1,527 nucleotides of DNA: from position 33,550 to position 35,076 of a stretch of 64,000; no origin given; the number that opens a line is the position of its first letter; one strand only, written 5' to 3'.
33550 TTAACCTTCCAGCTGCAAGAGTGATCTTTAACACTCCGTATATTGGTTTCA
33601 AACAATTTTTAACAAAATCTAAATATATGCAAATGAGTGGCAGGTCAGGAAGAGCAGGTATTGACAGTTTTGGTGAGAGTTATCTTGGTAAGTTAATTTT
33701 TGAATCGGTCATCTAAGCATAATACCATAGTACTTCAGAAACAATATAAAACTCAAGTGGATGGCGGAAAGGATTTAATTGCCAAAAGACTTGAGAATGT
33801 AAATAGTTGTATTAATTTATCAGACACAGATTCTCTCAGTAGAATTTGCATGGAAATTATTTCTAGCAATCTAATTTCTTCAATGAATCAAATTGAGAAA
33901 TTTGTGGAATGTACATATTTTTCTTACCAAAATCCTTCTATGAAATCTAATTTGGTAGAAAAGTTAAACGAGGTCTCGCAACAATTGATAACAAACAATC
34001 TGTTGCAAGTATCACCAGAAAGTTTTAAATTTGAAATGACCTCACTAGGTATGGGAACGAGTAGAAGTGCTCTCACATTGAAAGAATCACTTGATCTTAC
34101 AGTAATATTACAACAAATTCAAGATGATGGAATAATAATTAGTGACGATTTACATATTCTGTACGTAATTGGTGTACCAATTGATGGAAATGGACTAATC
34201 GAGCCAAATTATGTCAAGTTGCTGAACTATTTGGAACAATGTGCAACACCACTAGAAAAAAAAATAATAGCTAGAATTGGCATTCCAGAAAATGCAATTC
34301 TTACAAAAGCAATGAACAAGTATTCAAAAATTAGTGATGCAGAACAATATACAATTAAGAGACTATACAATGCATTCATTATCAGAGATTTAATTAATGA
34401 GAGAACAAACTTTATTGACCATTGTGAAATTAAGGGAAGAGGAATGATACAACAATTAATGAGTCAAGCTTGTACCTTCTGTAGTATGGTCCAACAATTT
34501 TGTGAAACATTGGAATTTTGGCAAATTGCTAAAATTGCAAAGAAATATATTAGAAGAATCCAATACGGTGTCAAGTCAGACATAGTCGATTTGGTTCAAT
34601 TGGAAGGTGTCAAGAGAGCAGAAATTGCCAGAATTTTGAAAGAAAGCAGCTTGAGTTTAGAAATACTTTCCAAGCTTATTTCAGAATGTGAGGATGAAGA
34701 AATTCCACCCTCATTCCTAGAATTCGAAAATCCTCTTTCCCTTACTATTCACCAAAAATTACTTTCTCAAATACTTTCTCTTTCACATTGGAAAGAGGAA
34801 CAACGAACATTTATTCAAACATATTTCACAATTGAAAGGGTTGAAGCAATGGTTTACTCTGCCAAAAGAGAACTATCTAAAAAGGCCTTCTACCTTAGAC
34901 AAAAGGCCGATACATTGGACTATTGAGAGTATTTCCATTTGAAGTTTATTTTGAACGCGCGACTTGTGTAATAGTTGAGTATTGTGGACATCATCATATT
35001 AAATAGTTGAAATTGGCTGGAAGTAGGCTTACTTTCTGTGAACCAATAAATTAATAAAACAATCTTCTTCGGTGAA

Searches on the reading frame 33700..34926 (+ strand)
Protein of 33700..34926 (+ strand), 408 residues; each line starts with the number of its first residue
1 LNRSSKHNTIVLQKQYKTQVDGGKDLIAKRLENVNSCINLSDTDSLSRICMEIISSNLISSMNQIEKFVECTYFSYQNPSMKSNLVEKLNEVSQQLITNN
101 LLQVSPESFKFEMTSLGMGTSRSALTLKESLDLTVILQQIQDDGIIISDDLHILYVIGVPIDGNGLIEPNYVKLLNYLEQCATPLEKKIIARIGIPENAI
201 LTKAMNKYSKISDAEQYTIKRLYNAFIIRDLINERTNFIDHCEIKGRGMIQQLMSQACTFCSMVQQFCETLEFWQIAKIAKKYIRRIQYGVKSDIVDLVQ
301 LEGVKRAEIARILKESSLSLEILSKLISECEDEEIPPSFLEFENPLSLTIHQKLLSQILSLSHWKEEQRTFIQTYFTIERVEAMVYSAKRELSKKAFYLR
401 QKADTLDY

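Call 26: search_protein_families(library=pfam, proteins=[window:33700-34926:+], max_evalue=0.001)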
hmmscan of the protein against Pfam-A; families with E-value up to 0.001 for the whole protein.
window:33700-34926:+ (408 aa): 2 families
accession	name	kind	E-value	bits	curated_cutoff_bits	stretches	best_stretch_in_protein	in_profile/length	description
PF21099.2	POLQ_helical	-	4.1e-17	63.1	27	1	143-286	16-162/163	DNA_pol_Q helicase like region helical domain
PF20470.4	HTH_61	-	4e-10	40.4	24.3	1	23-103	15-92/92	Helix-turn-helix domain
